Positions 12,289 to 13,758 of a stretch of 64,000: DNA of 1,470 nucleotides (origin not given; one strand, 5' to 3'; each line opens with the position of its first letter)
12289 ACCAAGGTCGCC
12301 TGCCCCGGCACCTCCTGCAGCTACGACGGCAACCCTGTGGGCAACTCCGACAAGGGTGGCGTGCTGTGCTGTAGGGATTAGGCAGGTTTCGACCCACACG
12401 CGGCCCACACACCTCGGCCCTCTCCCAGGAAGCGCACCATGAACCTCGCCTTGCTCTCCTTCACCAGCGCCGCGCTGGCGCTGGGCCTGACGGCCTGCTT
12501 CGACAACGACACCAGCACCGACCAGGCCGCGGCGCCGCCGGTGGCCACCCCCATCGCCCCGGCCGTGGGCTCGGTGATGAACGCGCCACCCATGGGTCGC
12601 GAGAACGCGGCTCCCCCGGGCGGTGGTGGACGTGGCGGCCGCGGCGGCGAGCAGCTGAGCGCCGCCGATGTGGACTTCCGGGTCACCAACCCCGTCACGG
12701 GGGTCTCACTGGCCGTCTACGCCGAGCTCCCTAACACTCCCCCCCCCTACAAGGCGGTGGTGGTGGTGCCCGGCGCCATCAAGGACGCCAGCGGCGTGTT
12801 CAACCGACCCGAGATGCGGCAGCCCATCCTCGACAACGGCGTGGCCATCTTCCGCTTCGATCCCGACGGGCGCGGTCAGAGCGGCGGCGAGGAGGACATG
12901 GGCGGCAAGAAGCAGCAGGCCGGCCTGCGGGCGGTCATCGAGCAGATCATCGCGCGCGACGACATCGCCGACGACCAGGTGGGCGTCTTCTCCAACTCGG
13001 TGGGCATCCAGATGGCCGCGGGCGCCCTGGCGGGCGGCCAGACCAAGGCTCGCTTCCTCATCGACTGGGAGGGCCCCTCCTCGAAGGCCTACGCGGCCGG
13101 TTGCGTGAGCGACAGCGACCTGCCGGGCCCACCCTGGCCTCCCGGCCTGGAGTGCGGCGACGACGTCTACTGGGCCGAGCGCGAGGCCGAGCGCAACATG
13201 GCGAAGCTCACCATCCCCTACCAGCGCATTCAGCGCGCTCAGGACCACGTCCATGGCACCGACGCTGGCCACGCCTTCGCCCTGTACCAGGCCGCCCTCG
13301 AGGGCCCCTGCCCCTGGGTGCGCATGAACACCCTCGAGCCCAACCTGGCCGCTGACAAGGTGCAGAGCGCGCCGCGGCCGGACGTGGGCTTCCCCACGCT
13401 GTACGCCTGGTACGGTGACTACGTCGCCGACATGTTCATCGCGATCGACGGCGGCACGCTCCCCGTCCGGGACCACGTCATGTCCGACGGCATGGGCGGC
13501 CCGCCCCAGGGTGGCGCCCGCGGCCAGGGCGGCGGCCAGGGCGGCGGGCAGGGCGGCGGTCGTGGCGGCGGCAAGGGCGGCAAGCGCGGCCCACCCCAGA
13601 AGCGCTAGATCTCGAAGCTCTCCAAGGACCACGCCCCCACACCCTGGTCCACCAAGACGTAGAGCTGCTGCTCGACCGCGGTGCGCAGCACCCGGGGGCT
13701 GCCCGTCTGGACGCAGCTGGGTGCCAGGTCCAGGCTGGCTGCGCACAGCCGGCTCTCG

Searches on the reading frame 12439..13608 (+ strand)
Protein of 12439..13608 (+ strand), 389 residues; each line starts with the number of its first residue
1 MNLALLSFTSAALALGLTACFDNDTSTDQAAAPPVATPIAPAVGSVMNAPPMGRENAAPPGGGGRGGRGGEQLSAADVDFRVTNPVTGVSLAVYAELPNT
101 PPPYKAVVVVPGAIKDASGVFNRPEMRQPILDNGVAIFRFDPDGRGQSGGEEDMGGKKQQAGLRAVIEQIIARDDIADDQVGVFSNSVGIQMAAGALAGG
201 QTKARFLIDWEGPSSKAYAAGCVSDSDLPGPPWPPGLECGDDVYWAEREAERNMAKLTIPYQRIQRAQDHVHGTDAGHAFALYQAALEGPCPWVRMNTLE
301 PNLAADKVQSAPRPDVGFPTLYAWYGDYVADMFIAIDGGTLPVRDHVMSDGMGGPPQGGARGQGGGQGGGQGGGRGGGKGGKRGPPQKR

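Call 3: search_protein_families(library=ncbifam, proteins=[window:12439-13608:+], max_evalue=0.01)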
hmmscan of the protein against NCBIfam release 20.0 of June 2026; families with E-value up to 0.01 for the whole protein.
window:12439-13608:+ (389 aa): 0 families

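Call 4: search_protein_families(library=pfam, proteins=[window:12439-13608:+], max_evalue=0.01)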
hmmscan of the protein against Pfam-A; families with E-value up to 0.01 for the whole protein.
window:12439-13608:+ (389 aa): 0 families

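Call 57: search_protein_families(library=pfam, proteins=[window:12439-13608:+], max_evalue=0.1)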
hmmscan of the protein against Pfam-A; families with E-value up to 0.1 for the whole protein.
window:12439-13608:+ (389 aa): 2 families
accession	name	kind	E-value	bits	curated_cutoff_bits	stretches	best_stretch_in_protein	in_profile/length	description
PF02129.25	Peptidase_S15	-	0.015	15.5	23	1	126-208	43-124/262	X-Pro dipeptidyl-peptidase (S15 family)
PF12146.15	Hydrolase_4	-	0.058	13.1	27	0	103-197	3-94/239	Serine aminopeptidase, S33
